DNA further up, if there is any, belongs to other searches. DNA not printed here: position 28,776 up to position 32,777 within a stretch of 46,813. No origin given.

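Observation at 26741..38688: Six-gene ORFan operon encoding a membrane-associated assembly with no recognisable enzyme or NTPase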

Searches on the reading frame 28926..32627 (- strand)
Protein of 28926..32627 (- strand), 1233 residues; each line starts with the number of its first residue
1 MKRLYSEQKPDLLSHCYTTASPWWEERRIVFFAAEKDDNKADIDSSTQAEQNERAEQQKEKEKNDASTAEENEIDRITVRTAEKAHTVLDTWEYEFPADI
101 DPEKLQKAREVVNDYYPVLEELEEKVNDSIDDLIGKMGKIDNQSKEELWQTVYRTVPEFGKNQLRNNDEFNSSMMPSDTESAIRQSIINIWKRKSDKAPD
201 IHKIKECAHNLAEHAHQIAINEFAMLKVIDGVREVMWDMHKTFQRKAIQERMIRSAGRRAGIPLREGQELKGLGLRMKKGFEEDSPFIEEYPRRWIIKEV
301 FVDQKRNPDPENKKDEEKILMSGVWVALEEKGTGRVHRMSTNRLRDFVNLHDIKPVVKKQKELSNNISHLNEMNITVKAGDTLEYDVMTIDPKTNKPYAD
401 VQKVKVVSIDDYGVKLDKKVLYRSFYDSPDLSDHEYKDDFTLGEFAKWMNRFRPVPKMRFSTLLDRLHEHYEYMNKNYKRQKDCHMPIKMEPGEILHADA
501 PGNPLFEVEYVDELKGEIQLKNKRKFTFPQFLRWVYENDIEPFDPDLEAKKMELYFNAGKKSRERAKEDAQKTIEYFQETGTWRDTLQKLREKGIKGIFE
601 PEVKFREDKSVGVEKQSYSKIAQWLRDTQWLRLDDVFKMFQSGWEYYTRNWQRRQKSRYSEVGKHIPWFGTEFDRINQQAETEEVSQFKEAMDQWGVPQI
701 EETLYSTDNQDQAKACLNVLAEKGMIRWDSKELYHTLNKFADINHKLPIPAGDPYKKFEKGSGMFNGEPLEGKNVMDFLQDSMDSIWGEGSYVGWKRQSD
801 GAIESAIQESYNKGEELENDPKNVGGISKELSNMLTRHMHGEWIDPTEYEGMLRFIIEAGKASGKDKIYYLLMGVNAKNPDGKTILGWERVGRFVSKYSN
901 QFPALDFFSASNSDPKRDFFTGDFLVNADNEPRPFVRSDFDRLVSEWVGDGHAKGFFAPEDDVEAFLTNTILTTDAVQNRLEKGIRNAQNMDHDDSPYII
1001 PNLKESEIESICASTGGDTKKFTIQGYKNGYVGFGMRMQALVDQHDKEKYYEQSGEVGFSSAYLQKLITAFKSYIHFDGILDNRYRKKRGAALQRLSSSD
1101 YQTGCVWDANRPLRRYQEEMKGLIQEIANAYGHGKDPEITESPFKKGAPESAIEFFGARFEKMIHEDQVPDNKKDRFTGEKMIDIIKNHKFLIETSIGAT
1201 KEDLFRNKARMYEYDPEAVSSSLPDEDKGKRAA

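Call 3: search_protein_families(library=pfam, proteins=[window:28926-32627:-], max_evalue=1)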
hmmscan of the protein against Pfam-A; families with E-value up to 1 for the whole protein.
window:28926-32627:- (1233 aa): 0 families

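Call 4: search_protein_families(library=ncbifam, proteins=[window:28926-32627:-], max_evalue=1)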
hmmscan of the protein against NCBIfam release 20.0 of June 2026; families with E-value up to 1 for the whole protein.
window:28926-32627:- (1233 aa): 0 families

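Call 8: search_protein_families(library=phrogs, proteins=[window:28926-32627:-], max_evalue=0.1)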
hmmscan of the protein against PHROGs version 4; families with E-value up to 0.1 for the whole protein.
window:28926-32627:- (1233 aa): 0 families

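Call 9: search_protein_families(library=padloc, proteins=[window:28926-32627:-], max_evalue=0.1)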
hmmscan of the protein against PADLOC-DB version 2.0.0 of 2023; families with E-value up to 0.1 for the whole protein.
window:28926-32627:- (1233 aa): 0 families

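Call 11: find_homologous_proteins(query=window:28926-32627:-, max_evalue=0.001)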
Query window:28926-32627:- (1233 aa): 10 proteins with E <= 0.001 among 8000 candidates.
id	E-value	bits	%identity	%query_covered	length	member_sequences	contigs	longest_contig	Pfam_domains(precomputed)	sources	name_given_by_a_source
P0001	0.0e+0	2859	100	100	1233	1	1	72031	-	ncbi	-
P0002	0.0e+0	1982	85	80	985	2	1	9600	-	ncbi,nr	ncbi:hypothetical protein GF369_00525, partial [Candidatus Peregrinibacteria bacterium]|nr:hypotheti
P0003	0.0e+0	1905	66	100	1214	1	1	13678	-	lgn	-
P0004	0.0e+0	1854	65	99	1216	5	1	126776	-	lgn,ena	-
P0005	0.0e+0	1834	64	99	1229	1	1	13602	-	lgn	-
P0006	0.0e+0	1685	60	98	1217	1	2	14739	-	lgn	-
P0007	0.0e+0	1623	60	95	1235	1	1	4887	-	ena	-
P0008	0.0e+0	1601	59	95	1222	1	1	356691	-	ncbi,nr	ncbi:hypothetical protein C0416_04270 [bacterium]|nr:hypothetical protein [bacterium]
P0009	0.0e+0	1199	53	81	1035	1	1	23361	-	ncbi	ncbi:hypothetical protein ACFLZH_04400, partial [Patescibacteria group bacterium]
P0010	0.0e+0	1154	45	93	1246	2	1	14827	-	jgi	-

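Call 12: find_encoding_contigs(protein=P0008, flank=10000, max_places=2)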
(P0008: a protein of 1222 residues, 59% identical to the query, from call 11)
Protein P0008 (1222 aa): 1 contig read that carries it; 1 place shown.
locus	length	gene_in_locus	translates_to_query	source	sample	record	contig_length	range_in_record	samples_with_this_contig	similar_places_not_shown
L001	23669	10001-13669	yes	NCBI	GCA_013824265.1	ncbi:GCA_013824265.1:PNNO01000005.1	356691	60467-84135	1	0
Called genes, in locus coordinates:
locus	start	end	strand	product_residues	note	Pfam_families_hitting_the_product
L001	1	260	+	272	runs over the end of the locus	PF02673:BacA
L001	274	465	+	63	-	-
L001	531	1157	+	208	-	PF01250:Ribosomal_S6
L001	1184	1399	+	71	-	PF01084:Ribosomal_S18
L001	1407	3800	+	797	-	PF18072:FGAR-AT_linker, PF00586:AIRS, PF02769:AIRS_C, PF00586:AIRS, PF02769:AIRS_C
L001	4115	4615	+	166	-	-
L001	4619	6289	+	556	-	-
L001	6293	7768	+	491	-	-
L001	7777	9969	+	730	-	-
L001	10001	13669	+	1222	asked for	-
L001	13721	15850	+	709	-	-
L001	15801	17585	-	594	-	PF07973:tRNA_SAD, PF00587:tRNA-synt_2b, PF03129:HGTP_anticodon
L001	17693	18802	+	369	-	PF02463:SMC_N, PF13175:AAA_15, PF13476:AAA_23, PF13304:AAA_21 (faint)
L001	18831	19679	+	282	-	PF13367:PrsW-protease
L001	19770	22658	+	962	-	PF00005:ABC_tran (faint), PF02463:SMC_N (faint), PF03193:RsgA_GTPase (faint), PF13191:AAA_16 (faint), PF13304:AAA_21 (faint), PF13555:AAA_29 (faint), PF17760:UvrA_inter, PF17755:UvrA_DNA-bind, +2 more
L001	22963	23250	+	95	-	PF12728:HTH_17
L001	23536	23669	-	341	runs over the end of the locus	-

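Call 13: find_encoding_contigs(protein=P0010, flank=10000, max_places=2)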
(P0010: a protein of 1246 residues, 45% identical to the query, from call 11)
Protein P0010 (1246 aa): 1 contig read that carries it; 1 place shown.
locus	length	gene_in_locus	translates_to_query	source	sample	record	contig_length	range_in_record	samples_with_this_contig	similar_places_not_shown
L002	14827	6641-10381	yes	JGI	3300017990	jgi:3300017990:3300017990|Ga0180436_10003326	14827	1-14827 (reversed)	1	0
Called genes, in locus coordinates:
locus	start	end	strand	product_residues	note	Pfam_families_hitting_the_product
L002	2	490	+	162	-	?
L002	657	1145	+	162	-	-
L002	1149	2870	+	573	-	-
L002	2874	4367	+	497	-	-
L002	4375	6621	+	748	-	-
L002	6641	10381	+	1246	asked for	-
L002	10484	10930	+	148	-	PF01797:Y1_Tnp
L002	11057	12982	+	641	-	-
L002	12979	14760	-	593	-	PF07973:tRNA_SAD, PF00587:tRNA-synt_2b, PF03129:HGTP_anticodon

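Call 14: find_encoding_contigs(protein=P0004, flank=10000, max_places=2)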
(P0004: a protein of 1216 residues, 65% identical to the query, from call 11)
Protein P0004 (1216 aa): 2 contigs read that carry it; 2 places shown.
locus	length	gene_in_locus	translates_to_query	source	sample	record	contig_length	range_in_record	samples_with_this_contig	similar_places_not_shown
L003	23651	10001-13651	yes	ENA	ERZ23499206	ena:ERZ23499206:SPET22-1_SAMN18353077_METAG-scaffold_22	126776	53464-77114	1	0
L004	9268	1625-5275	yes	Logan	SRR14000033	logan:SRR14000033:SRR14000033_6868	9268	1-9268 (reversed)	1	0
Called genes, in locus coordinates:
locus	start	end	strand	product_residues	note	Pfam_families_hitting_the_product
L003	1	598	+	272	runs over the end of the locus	PF02673:BacA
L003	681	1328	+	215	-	PF01250:Ribosomal_S6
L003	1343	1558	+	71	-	PF01084:Ribosomal_S18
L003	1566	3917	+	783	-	PF18072:FGAR-AT_linker (weak), PF00586:AIRS, PF02769:AIRS_C, PF00586:AIRS, PF02769:AIRS_C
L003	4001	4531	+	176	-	-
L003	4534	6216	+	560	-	-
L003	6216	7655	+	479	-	-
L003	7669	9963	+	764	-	-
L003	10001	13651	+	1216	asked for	-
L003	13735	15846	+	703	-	-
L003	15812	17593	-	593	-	PF07973:tRNA_SAD, PF00587:tRNA-synt_2b, PF03129:HGTP_anticodon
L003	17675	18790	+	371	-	PF02463:SMC_N, PF13175:AAA_15, PF13476:AAA_23 (weak), PF01637:ATPase_2 (faint), PF13304:AAA_21 (faint)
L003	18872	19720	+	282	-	PF13367:PrsW-protease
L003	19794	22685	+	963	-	PF00005:ABC_tran (faint), PF02463:SMC_N (faint), PF03193:RsgA_GTPase (faint), PF13191:AAA_16 (faint), PF13304:AAA_21 (faint), PF13555:AAA_29 (faint), PF17760:UvrA_inter, PF17755:UvrA_DNA-bind, +1 more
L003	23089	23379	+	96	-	PF12728:HTH_17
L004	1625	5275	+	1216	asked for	-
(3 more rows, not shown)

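Call 16: find_encoding_contigs(protein=P0009, flank=10000, max_places=1)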
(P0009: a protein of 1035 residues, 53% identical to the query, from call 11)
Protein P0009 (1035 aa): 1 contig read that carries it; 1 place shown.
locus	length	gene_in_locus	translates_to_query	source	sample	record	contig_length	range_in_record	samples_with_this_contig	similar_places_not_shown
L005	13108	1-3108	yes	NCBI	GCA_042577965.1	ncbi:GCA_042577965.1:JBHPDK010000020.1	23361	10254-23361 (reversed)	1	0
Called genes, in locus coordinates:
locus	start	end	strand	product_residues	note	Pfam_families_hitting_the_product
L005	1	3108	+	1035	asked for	?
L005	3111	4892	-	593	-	PF07973:tRNA_SAD, PF00587:tRNA-synt_2b, PF03129:HGTP_anticodon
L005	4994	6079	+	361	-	PF02463:SMC_N, PF13175:AAA_15, PF13476:AAA_23 (weak), PF13304:AAA_21 (faint)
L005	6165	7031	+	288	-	PF13367:PrsW-protease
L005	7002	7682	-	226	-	PF03009:GDPD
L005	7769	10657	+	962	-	PF00005:ABC_tran (faint), PF02463:SMC_N (faint), PF03193:RsgA_GTPase (faint), PF13191:AAA_16 (faint), PF13304:AAA_21 (faint), PF13476:AAA_23 (faint), PF17760:UvrA_inter, PF17755:UvrA_DNA-bind, +2 more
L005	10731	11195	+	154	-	-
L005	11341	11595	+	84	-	-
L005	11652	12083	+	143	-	-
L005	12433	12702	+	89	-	PF12728:HTH_17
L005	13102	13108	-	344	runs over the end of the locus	-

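Call 17: find_encoding_contigs(protein=P0006, flank=10000, max_places=1)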
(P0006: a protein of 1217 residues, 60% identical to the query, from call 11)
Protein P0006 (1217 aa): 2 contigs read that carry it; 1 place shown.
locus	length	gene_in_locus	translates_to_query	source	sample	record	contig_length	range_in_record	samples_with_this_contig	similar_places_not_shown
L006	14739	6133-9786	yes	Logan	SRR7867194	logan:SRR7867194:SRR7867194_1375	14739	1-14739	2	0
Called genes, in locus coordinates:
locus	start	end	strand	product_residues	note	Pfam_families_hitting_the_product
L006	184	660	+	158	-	-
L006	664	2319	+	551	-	-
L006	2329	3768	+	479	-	-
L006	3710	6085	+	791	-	-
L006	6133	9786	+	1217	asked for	-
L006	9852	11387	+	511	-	-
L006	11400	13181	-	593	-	PF07973:tRNA_SAD, PF00587:tRNA-synt_2b, PF03129:HGTP_anticodon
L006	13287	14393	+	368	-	PF02463:SMC_N, PF13175:AAA_15, PF13476:AAA_23 (weak), PF13514:AAA_27 (weak)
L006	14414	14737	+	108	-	?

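Call 18: find_encoding_contigs(protein=P0005, flank=10000, max_places=1)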
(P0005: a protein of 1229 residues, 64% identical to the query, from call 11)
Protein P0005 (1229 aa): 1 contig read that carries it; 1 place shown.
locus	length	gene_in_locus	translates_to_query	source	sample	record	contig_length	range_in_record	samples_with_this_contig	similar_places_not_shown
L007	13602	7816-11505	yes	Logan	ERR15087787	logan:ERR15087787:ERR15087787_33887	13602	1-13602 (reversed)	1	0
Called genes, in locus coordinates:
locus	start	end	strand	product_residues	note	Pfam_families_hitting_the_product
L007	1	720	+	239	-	?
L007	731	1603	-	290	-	-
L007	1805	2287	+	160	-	-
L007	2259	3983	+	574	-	-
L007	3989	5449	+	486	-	-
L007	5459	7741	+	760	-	-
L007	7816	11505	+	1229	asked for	-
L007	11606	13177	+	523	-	PF04607:RelA_SpoT (weak)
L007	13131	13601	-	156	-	?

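Call 20: search_protein_families(library=pfam, proteins=[L006:9852-11387:+, L007:11606-13177:+, L002:11057-12982:+, L001:13721-15850:+, L003:13735-15846:+, L007:731-1603:-, L005:10731-11195:+], max_evalue=0.1)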
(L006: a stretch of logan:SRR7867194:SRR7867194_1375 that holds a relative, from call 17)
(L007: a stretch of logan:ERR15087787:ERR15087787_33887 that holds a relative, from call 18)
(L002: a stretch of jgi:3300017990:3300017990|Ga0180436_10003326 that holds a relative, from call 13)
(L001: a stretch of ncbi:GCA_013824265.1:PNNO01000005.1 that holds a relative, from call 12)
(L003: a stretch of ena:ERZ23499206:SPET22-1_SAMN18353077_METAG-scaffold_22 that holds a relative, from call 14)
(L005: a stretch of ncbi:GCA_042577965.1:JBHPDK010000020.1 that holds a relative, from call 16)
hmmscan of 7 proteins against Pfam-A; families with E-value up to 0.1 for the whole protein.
L006:9852-11387:+ (511 aa): 1 family
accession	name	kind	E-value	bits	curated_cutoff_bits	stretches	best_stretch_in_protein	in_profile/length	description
PF04607.23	RelA_SpoT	-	0.00056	20.6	27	1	312-479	2-108/113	Region found in RelA / SpoT proteins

L007:11606-13177:+ (523 aa): 1 family
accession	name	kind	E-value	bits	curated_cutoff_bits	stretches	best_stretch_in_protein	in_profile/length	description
PF04607.23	RelA_SpoT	-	4.2e-08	33.9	27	1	307-477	2-111/113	Region found in RelA / SpoT proteins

L002:11057-12982:+ (641 aa): 2 families
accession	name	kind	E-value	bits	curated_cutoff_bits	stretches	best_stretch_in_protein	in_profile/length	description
PF24654.2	CEP76_N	-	0.012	16.4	27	1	179-211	28-60/60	CEP76 N-terminal domain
PF00631.27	G-gamma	-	0.04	14.4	27.1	0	292-313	23-44/69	GGL domain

L001:13721-15850:+ (709 aa): 2 families
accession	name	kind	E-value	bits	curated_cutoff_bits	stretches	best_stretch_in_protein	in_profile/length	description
PF07299.16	EF-G-binding_N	-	0.015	16.2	27.1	0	520-570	33-82/83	Elongation factor G-binding protein, N-terminal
PF06364.17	DUF1068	-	0.018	15.4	25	1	13-70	34-92/165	Protein of unknown function (DUF1068)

L003:13735-15846:+ (703 aa): 0 families

L007:731-1603:- (290 aa): 2 families
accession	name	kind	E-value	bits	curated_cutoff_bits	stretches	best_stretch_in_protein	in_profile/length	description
PF09267.15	Dict-STAT-coil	-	0.021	15.7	22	1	114-194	24-105/114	Dictyostelium STAT, coiled coil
PF04181.18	RPAP2_Rtr1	-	0.078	13.7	33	0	224-258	15-50/75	Rtr1/RPAP2 family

L005:10731-11195:+ (154 aa): 0 families

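Call 39: find_homologous_proteins(query=A9, max_evalue=0.01)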
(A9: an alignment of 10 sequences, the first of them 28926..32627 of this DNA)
Query A9 (10 sequences) (1233 aa, profile of the alignment): 10 proteins with E <= 0.01 among 8000 candidates.
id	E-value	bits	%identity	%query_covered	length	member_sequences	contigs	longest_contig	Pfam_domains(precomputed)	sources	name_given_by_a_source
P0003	0.0e+0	2137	66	100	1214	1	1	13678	-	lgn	-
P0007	0.0e+0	2121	60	95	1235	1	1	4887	-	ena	-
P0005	0.0e+0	2117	64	99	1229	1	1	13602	-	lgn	-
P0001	0.0e+0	2116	100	100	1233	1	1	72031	-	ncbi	-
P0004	0.0e+0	2112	65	99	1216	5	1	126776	-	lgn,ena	-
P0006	0.0e+0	2110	60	98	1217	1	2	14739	-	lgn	-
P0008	0.0e+0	2084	59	95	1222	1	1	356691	-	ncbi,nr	ncbi:hypothetical protein C0416_04270 [bacterium]|nr:hypothetical protein [bacterium]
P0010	0.0e+0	1889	45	93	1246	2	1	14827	-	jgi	-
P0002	0.0e+0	1643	85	80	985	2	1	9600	-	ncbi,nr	ncbi:hypothetical protein GF369_00525, partial [Candidatus Peregrinibacteria bacterium]|nr:hypotheti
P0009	0.0e+0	1615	53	81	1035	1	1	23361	-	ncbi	ncbi:hypothetical protein ACFLZH_04400, partial [Patescibacteria group bacterium]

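Call 45: search_solved_structures(query=A10, max_evalue=10, show_alignments=2)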
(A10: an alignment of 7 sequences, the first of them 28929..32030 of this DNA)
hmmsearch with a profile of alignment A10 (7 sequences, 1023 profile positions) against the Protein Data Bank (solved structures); distinct sequences matched with E-value up to 10: 0.

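Call 61: search_protein_representatives(alignment_id=A10)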
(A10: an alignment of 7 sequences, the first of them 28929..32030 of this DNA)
Query: 7 sequences, 1023 profile positions. Proteins with E-value up to 0.001 (for the whole library): 549; up to 1e-10: 467; up to 1e-30: 194. The best 150 are listed.
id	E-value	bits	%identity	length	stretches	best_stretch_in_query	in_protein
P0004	0.0e+00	1965.5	-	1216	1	2-1018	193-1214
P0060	0.0e+00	1498.9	-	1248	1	4-1005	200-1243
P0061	0.0e+00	1353.8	-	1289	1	6-1004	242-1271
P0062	0.0e+00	1156.9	-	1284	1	4-1007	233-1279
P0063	0.0e+00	1143.1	-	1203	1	11-1004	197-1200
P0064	2.8e-267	906.1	-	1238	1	3-1007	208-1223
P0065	6.4e-264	895.0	-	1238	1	2-1011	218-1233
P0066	3.3e-259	879.4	-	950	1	90-991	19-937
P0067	4.4e-135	468.5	-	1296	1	32-1000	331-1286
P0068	1.2e-131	457.1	-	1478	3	416-975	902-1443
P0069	3.4e-131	455.6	-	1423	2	402-996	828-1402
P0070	2.8e-127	442.6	-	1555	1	397-976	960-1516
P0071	4.1e-120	418.9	-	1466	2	422-998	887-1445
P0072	6.8e-120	418.2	-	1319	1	26-977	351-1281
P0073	1.8e-119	416.8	-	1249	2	25-545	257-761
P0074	2.7e-119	416.2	-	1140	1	134-975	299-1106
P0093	7.7e-113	394.8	-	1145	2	392-1010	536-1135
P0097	2.3e-112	393.2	-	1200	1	28-975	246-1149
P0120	1.1e-107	377.7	-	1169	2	418-1005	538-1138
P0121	1.3e-107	377.5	-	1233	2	421-989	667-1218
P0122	3.1e-107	376.3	-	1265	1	34-977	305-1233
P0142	4.3e-101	355.9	-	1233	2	426-977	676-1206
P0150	6.1e-99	348.8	-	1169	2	423-984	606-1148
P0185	6.2e-80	285.9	-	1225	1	421-970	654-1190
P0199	3.3e-66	240.5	-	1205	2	424-940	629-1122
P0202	7.1e-65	236.0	-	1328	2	422-1009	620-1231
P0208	2.4e-60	221.0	-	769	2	421-976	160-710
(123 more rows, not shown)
